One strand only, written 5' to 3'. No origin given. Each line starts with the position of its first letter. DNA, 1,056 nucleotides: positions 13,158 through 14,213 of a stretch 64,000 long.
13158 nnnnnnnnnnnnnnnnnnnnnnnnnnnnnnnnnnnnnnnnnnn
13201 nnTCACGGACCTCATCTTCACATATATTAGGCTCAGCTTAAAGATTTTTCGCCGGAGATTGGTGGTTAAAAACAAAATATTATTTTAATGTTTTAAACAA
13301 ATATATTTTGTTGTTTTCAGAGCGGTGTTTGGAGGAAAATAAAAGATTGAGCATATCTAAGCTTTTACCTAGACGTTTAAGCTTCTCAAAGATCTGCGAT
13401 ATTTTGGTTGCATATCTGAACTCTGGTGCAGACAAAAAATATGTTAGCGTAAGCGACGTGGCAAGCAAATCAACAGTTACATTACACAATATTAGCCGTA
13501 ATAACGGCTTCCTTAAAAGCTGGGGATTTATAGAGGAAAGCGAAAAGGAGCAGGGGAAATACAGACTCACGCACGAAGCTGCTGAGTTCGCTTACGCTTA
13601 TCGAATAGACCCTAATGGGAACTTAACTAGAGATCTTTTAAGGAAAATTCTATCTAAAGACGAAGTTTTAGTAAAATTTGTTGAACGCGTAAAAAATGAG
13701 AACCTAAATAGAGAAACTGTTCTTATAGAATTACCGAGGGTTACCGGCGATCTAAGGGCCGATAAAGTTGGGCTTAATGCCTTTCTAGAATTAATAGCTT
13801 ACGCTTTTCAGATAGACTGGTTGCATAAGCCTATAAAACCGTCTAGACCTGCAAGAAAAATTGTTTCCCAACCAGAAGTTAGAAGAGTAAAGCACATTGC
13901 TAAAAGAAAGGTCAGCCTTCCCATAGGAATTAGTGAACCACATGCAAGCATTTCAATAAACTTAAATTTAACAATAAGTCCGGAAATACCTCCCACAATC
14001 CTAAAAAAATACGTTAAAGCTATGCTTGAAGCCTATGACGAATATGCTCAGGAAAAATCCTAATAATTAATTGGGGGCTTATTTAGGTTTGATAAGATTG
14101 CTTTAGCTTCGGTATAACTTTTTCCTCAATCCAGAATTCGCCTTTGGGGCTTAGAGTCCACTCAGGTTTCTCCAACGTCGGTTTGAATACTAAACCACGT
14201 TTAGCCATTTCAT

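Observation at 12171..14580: Compact cluster of four related winged-helix proteins with no recognisable family or enzymatic partner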

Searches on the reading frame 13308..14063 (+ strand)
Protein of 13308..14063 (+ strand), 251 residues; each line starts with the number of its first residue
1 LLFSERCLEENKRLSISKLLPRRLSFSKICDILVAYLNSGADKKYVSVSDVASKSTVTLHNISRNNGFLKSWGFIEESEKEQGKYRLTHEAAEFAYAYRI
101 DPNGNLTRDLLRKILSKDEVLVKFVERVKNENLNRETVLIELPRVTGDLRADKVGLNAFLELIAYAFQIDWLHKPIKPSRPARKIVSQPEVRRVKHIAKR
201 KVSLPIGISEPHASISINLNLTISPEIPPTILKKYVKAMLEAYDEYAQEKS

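Call 3: search_protein_families(library=pfam, proteins=[window:13308-14063:+], max_evalue=10)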
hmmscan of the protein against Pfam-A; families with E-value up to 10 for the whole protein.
window:13308-14063:+ (251 aa): 1 family
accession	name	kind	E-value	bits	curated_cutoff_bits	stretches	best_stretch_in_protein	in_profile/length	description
PF02082.26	Rrf2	-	0.17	12.5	30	1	34-93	12-71/132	Iron-dependent Transcriptional regulator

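Call 4: search_protein_families(library=ncbifam, proteins=[window:13308-14063:+], max_evalue=10)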
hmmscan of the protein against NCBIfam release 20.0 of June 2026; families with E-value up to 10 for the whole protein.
window:13308-14063:+ (251 aa): 0 families

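Call 11: find_homologous_proteins(query=window:13308-14063:+)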
Query window:13308-14063:+ (251 aa): 177 proteins with E <= 0.001 among 667 candidates; the best 120 are listed.
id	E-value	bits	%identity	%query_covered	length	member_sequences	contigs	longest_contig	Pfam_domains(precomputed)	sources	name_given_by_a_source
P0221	3.8e-153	526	100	97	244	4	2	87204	-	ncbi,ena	-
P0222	1.1e-122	426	80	96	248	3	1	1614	-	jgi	-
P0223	1.3e-121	423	76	100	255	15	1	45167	-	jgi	-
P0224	2.5e-118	412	79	95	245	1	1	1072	-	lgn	-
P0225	2.7e-108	379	74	95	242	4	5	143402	-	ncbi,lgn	ncbi:MAG: hypothetical protein QXK89_06880 [Candidatus Bathyarchaeia archaeon]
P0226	4.6e-108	378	73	94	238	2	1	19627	-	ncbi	-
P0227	2.1e-107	376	73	94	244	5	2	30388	-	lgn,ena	-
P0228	3.2e-106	372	74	94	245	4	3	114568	-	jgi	-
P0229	2.3e-105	370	72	94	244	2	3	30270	-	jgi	-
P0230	7.8e-103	361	70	96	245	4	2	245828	-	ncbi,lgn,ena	ncbi:MAG: hypothetical protein QXI48_01135 [Candidatus Bathyarchaeia archaeon]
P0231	6.7e-102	358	69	95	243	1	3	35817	-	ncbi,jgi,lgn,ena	ncbi:MAG: hypothetical protein QXX56_00855 [Candidatus Bathyarchaeia archaeon]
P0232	4.4e-101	356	70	94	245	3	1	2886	-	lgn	-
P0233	2.3e-99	350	69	95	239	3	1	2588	-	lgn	-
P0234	1.5e-98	347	69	94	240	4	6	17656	-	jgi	jgi:hypothetical protein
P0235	2.9e-98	346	68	94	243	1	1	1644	-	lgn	-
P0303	1.0e-80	289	61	93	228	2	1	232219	-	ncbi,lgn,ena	-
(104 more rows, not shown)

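Call 14: find_encoding_contigs(protein=P0221, flank=10000, max_places=3)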
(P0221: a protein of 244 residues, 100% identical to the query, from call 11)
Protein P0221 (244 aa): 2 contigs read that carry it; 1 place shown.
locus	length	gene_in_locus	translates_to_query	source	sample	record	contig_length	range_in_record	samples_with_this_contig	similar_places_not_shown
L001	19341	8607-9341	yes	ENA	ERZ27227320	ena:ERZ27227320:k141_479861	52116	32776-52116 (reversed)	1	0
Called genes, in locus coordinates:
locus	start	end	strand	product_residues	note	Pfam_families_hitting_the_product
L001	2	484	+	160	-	?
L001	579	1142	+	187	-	PF01583:APS_kinase, PF07931:CPT (weak), PF08433:KTI12, PF13238:AAA_18, PF13671:AAA_33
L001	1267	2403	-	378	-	PF05559:DUF763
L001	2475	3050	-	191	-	PF01467:CTP_transf_like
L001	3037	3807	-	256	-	-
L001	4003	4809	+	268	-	PF03630:Fumble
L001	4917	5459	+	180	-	PF01191:RNA_pol_Rpb5_C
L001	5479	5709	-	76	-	-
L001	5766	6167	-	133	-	PF12172:zf-ChsH2, PF01796:OB_ChsH2_C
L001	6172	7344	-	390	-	PF00108:Thiolase_N, PF22691:Thiolase_C_1, PF02803:Thiolase_C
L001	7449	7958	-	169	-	PF25213:HVO_A0261_N (weak)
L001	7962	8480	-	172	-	-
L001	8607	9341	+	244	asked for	-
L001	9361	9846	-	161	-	-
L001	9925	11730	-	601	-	PF02934:GatB_N, PF02938:GAD, PF02637:GatB_Yqey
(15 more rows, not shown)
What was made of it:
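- Checked: Flanks: thiolase with a DUF35-type protein on one side, gatE/gatD on the other (call 14).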

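Call 18: find_encoding_contigs(protein=P0303, flank=8000, max_places=3)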
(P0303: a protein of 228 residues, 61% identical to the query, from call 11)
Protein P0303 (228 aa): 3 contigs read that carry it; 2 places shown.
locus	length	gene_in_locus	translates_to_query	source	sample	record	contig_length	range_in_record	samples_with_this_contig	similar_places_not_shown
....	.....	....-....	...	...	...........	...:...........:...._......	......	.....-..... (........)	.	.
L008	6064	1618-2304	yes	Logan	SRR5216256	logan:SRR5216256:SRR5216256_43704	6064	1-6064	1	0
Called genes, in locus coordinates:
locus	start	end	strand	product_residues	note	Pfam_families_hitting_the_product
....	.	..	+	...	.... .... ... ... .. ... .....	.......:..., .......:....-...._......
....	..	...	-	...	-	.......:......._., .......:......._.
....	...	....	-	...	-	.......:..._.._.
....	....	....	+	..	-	-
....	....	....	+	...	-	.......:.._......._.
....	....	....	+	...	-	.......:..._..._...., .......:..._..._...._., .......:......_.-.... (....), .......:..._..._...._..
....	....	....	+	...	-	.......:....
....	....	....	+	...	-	-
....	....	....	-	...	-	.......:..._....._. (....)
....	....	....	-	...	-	-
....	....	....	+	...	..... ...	-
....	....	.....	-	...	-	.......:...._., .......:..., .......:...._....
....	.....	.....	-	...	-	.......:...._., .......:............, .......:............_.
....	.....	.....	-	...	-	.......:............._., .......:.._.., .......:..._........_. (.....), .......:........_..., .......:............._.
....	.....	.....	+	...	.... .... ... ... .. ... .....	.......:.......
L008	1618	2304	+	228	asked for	-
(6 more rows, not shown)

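Call 30: search_solved_structures(query=A3, max_evalue=10)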
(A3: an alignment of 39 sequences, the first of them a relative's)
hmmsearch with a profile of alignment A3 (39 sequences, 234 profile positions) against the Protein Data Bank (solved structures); distinct sequences matched with E-value up to 10: 1.
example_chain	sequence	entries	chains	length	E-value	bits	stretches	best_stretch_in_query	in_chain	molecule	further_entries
3zie_A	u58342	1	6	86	0.69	12.6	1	101-144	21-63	SEPF-LIKE PROTEIN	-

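Call 40: predict_structure(alignment_id=A3)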
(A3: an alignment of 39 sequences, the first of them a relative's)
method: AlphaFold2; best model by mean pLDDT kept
length: 244 residues; sequences in the alignment: 39
mean_pLDDT: 81.9   pTM: 0.66
mean pLDDT of the five models: 81.9, 81.0, 79.9, 79.8, 78.0
residues with pLDDT >= 90: 154; 70-90: 27; 50-70: 21; < 50: 42
segments of 3 or more residues with pLDDT < 50: 178-217
pLDDT, mean of each block of 10 residues (from residue 1): 63 95 98 98 98 96 97 97 98 97 98 96 93 92 90 96 67 50 40 39 36 52 88 90 79
secondary structure, 60 per line:
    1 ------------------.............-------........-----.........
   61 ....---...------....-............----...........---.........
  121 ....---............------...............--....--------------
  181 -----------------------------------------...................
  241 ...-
elements in order: H19-31 H41-46 H52-64 E68-70 E77-80 H82-93 H98-108 H112-124 H128-139 H146-160 H163-166 H222-243
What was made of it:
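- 13329..14063 (+): Protein C, 244 aa (the ORF's first possible start is 13308): N-terminal winged helix, four-helix domain, disordered basic linker, C-terminal strand plus amphipathic helix. Not a paralog of A/B/D. AlphaFold2 pLDDT 81.9 (call 40).
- On SMC kite/kleisin (ScpB/ScpA, MukE/F): C has only one winged helix (call 40).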

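Call 44: fold_search(model_id=the predicted structure, library=pdb)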
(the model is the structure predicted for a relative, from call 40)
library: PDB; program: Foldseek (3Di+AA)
matches with E <= 10: 1439; with E <= 0.001: 0
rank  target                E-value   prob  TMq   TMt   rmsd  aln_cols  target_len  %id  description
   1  8rdm                  1.1e-02  0.84  0.22  0.17  14.1       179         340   18  Holomycin methyltransferase DtpM with SAH (released 2024-10-16)
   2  8bid_A                1.5e-02  1.00  0.24  0.19   5.0        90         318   22  O-Methyltransferase Plu4890 (mutant H229N) in complex with SAH and AQ-270a (released 2023-03-08)
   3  8bgz_A                1.5e-02  1.00  0.24  0.19   5.0        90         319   22  O-Methyltransferase Plu4890 (mutant H229N) in complex with SAH and AQ-256 (released 2023-03-08)
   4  8bgt_A                1.9e-02  1.00  0.23  0.19   4.9        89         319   22  O-Methyltransferase Plu4890 in complex with SAM (released 2023-03-08)
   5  8bij_A                2.0e-02  0.91  0.23  0.18  10.4       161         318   11  O-Methyltransferase Plu4894 (mutant I88M, W91L, C97Y, S142L, G146V, Y258M, L270F, S309Y) in complex with SAH (released 2023-03-08)
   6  5f8f_B                2.1e-02  0.95  0.25  0.18   9.1       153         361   15  Rv2258c-SFG (released 2016-06-29)
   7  8bif_A                2.1e-02  0.87  0.22  0.18  10.3       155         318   15  O-Methyltransferase Plu4892 in complex with SAH (released 2023-03-08)
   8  8rdn_C                2.1e-02  0.82  0.22  0.17  12.5       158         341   17  Holomycin methyltransferase DtpM with SAH and XRD-271 (released 2024-10-16)
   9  8rdn_B                2.7e-02  0.87  0.23  0.17  10.4       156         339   17  Holomycin methyltransferase DtpM with SAH and XRD-271 (released 2024-10-16)
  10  8bii_H                2.7e-02  0.84  0.22  0.18  10.7       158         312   14  O-Methyltransferase Plu4895 (mutant H229N) in complex with SAH (released 2023-03-08)
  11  8bie_A                2.8e-02  0.92  0.23  0.18  10.3       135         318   12  O-Methyltransferase Plu4894 in complex with SAH (released 2023-03-08)
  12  4o6j                  3.0e-02  0.96  0.24  0.27  12.8       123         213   19  Crystal sturucture of T. acidophilum IdeR (released 2014-05-21)
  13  5f8e_A                3.0e-02  0.89  0.24  0.18   9.5       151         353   14  Rv2258c-SAH (released 2016-06-29)
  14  5yi1                  3.2e-02  0.96  0.24  0.40  13.5       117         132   14  Structure of Lactococcus lactis ZitR, C30AH42A mutant in apo form (released 2017-12-06)
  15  5f8c_B                3.2e-02  0.89  0.25  0.18  10.0       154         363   16  Rv2258c-unbound (released 2016-06-29)
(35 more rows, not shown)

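Call 48: find_related_loci(query=A3, collection=genome_contigs, flank=8000)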
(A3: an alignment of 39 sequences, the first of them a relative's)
Query A3 (244 aa) in genome_contigs; peptide patterns used: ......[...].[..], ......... (x = any residue, [..] = any of these).
124 stretches matched a pattern; 49 encode a relative of the query (tblastn E <= 1e-3); 47 distinct loci.
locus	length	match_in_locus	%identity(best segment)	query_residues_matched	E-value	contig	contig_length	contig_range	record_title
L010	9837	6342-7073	80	4-244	9e-132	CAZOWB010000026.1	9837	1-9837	MAG TPA_asm: uncultured Candidatus Bathyarchaeia archaeon isolate binchicken_co6_461 genome assembly, contig: NODE_8557_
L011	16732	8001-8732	79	4-244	2e-131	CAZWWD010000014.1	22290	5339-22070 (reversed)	MAG TPA_asm: uncultured Candidatus Bathyarchaeia archaeon isolate binchicken_co184_346 genome assembly, contig: NODE_376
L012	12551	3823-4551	73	3-244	6e-118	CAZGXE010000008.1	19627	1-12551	MAG TPA_asm: uncultured Candidatus Bathyarchaeia archaeon isolate binchicken_co6_429 genome assembly, contig: NODE_2757_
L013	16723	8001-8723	74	6-244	1e-117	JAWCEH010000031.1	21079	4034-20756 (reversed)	MAG: Candidatus Bathyarchaeia archaeon isolate JZ-1_201912_bins_83 JZ-1_201912_bins_83_scaffold_31, whole genome shotgun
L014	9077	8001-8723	69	6-244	2e-109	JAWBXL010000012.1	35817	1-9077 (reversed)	MAG: Candidatus Bathyarchaeia archaeon isolate JZ-1_201803_bins_90 JZ-1_201803_bins_90_scaffold_12, whole genome shotgun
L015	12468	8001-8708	68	10-244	7e-104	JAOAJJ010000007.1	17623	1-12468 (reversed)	MAG: Candidatus Bathyarchaeota archaeon isolate SKW196 NODE_7_length_17660_cov_2.871865, whole genome shotgun sequence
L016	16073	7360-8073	73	8-244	3e-115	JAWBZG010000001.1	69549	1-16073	MAG: Candidatus Bathyarchaeia archaeon isolate JZ-1_201901_bins_53 JZ-1_201901_bins_53_scaffold_1, whole genome shotgun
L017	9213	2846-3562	67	4-243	1e-102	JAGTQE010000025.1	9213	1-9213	MAG: Candidatus Bathyarchaeota archaeon isolate JZ_bin_36.2 JZ_bin_36.2_NODE_25, whole genome shotgun sequence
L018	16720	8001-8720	64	6-244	4e-101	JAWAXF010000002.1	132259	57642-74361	MAG: Candidatus Bathyarchaeia archaeon isolate ZZQ_201803_bins_101 ZZQ_201803_bins_101_scaffold_2, whole genome shotgun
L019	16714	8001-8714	69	7-243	8e-100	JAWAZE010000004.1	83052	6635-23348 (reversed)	MAG: Candidatus Bathyarchaeia archaeon isolate ZZQ_201803_bins_71 ZZQ_201803_bins_71_scaffold_4, whole genome shotgun se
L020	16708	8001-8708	67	10-242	1e-99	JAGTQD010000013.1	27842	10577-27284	MAG: Candidatus Bathyarchaeota archaeon isolate JZ_bin_36.1 JZ_bin_36.1_NODE_13, whole genome shotgun sequence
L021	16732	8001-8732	63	3-244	1e-99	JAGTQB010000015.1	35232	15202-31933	MAG: Candidatus Bathyarchaeota archaeon isolate JZ_bin_23 JZ_bin_23_NODE_15, whole genome shotgun sequence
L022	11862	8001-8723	64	6-244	2e-98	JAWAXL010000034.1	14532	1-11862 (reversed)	MAG: Candidatus Bathyarchaeia archaeon isolate ZZQ_201803_bins_111 ZZQ_201803_bins_111_scaffold_34, whole genome shotgun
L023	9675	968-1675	67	7-244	2e-98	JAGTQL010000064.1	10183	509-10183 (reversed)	MAG: Candidatus Bathyarchaeota archaeon isolate QZM_A2_bin_23 QZM_A2_bin_23_scaffold_3921_curated, whole genome shotgun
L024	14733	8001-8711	67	7-244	4e-98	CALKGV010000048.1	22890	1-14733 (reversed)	MAG: uncultured archaeon isolate S1_Bin_METABAT__95 genome assembly, contig: c_000000070738, whole genome shotgun sequen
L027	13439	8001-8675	65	11-241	9e-97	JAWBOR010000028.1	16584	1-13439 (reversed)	MAG: Candidatus Bathyarchaeia archaeon isolate HHBFW-2_201803_bins_227 HHBFW-2_201803_bins_227_scaffold_28, whole genome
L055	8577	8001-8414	24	18-159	2e-6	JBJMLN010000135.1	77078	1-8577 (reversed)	MAG: Actinomycetota bacterium isolate H1_18_all_fractions_maxb_99_69_12 k255_7157844, whole genome shotgun sequence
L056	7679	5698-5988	30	18-122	3e-5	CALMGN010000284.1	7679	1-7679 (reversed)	MAG TPA_asm: uncultured Anaerolineaceae bacterium isolate SRR6284162_bin.61_CONCOCT_v1.1_MAG genome assembly, contig: ER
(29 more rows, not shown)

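Call 51: search_protein_families(library=pfam, proteins=[L056:5665-6414:+, L055:7968-8577:+], max_evalue=0.01)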
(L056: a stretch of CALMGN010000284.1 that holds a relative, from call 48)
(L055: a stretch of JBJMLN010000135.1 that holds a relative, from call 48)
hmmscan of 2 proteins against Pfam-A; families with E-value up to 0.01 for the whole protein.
L056:5665-6414:+ (249 aa): 0 families

L055:7968-8577:+ (203 aa): 0 families

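Call 61: search_protein_families(library=pfam, proteins=[L027:5724-6209:+, L027:3092-4570:-, L027:4567-5664:-, L027:6240-6782:+], max_evalue=1)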
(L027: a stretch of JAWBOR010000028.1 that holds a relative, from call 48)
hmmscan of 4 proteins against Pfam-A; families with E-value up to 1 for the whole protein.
L027:5724-6209:+ (161 aa): 2 families
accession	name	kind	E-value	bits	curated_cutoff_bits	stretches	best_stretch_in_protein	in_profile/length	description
PF02334.22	RTP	-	0.0025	18.7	26.7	1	104-147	26-69/113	Replication terminator protein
PF03965.22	Penicillinase_R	-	0.036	14.9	22.6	1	100-151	13-63/115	Penicillinase repressor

L027:3092-4570:- (492 aa): 12 families
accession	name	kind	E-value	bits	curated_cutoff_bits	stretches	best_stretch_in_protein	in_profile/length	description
PF01935.23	DUF87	-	2.1e-16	61.1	23.2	1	151-352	14-219/220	Helicase HerA, central domain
PF13401.12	AAA_22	-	0.0016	19.2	27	1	164-202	9-47/130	AAA domain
PF10609.15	ParA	-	0.0035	17.2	27.1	1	161-197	5-41/246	NUBPL iron-transfer P-loop NTPase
PF20720.3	nSTAND3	-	0.0036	17.4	27.2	1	163-195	20-52/155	Novel STAND NTPase 3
PF19044.6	P-loop_TraG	-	0.0046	16.1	25.8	1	162-216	31-85/413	TraG P-loop domain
PF10412.15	TrwB_AAD_bind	-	0.0091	15.4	20.5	1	164-202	19-57/387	Type IV secretion-system coupling protein DNA-binding domain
PF12846.13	AAA_10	-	0.011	15.3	27.5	1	164-204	25-65/362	AAA-like domain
PF01656.29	CbiA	-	0.013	15.9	25.4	1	164-323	3-54/125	CobQ/CobB/MinD/ParA nucleotide binding domain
PF05872.18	HerA_C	-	0.029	13.5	22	1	161-212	22-71/502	Helicase HerA-like C-terminal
PF16575.11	CLP1_P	-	0.033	14.5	26.6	1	167-197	1-31/188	mRNA cleavage and polyadenylation factor CLP1 P-loop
PF13238.12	AAA_18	-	0.19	12.6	29.4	0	164-181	2-19/128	AAA domain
PF13604.12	AAA_30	-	0.28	11.3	27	1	160-197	18-55/191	AAA domain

L027:4567-5664:- (365 aa): 1 family
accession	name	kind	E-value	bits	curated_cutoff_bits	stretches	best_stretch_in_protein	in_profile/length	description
PF09376.16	NurA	-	0.00012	22.1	21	1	89-320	2-249/254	NurA domain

L027:6240-6782:+ (180 aa): 2 families
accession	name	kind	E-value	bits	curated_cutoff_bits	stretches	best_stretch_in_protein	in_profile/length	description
PF04463.17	2-thiour_desulf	-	0.00016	22.1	34.7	1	11-153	1-135/141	2-thiouracil desulfurase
PF21610.2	FlgA_N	-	0.13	12.6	27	1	147-171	40-64/70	Flagellar protein FlgA, N-terminal domain-like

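Call 70: search_solved_structures(query=L027:3092-4570:-, max_evalue=0.01)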
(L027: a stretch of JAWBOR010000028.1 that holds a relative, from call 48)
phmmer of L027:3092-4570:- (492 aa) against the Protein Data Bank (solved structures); distinct sequences matched with E-value up to 0.01: 4.
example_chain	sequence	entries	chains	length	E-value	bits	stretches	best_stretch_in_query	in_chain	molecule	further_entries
4d2i_A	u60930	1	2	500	2.7e-08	36.3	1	167-479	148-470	HERA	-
9x1l_A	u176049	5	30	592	3.8e-07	32.5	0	383-471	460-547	DNA helicase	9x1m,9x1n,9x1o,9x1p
8j4u_M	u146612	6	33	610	0.00038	22.6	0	321-471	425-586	Nucleoside triphosphate hydrolase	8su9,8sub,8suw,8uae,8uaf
8wet_A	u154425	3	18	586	0.0047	19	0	308-438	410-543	TdpA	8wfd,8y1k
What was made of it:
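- Closest known: Archaeal HerA-NurA DNA end-resection complex. Same: The best PDB sequence match of the associated ATPase is Sulfolobus HerA (E=2.7e-8, call 70).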

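Call 71: search_solved_structures(query=L027:4567-5664:-, max_evalue=0.1)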
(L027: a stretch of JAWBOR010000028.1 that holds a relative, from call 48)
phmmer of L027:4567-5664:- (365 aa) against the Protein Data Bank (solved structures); distinct sequences matched with E-value up to 0.1: 0.

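Call 73: search_protein_families(library=padloc, proteins=[window:13308-14063:+, L027:5724-6209:+, L027:3092-4570:-, L027:4567-5664:-], max_evalue=0.01)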
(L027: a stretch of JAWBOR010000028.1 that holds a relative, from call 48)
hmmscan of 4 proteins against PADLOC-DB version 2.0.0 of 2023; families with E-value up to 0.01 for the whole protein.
window:13308-14063:+ (251 aa): 1 family
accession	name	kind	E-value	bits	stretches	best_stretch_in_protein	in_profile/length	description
PDLC01879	CARF3--CARF_TM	-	0.0001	20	1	33-89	162-211/222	-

L027:5724-6209:+ (161 aa): 0 families

L027:3092-4570:- (492 aa): 13 families
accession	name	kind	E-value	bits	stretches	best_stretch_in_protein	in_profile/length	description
PDLC04140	mad8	-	1.1e-16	59.2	1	159-477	26-307/314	mads_8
PDLC04105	HerA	-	2.2e-14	51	2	311-486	363-552/576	-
PDLC04097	HerA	-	5.5e-13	46.4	1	381-476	505-599/618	-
PDLC04103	HerA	-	6e-13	46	2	342-485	416-572/579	-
PDLC02185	HerA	-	7e-11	39.5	2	363-471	445-563/585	-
PDLC04102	HerA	-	3.4e-09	33.6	1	365-473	506-623/654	-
PDLC04100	HerA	-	3.9e-09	33.7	2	363-471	439-557/580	-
PDLC01055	HerA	-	6.4e-08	29.8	1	164-205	161-204/532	Type III coevolved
PDLC04106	HerA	-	1.1e-07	28.8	1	381-486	541-645/667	-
PDLC04104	HerA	-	3.8e-06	23.9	1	318-486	172-353/379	-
PDLC04098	HerA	-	6.7e-06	22.9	1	382-475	560-652/686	-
PDLC03859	LmuB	-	0.0016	15.7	1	159-185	23-49/611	-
PDLC02188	HerA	-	0.0057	13.5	0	384-475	458-548/578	-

L027:4567-5664:- (365 aa): 0 families
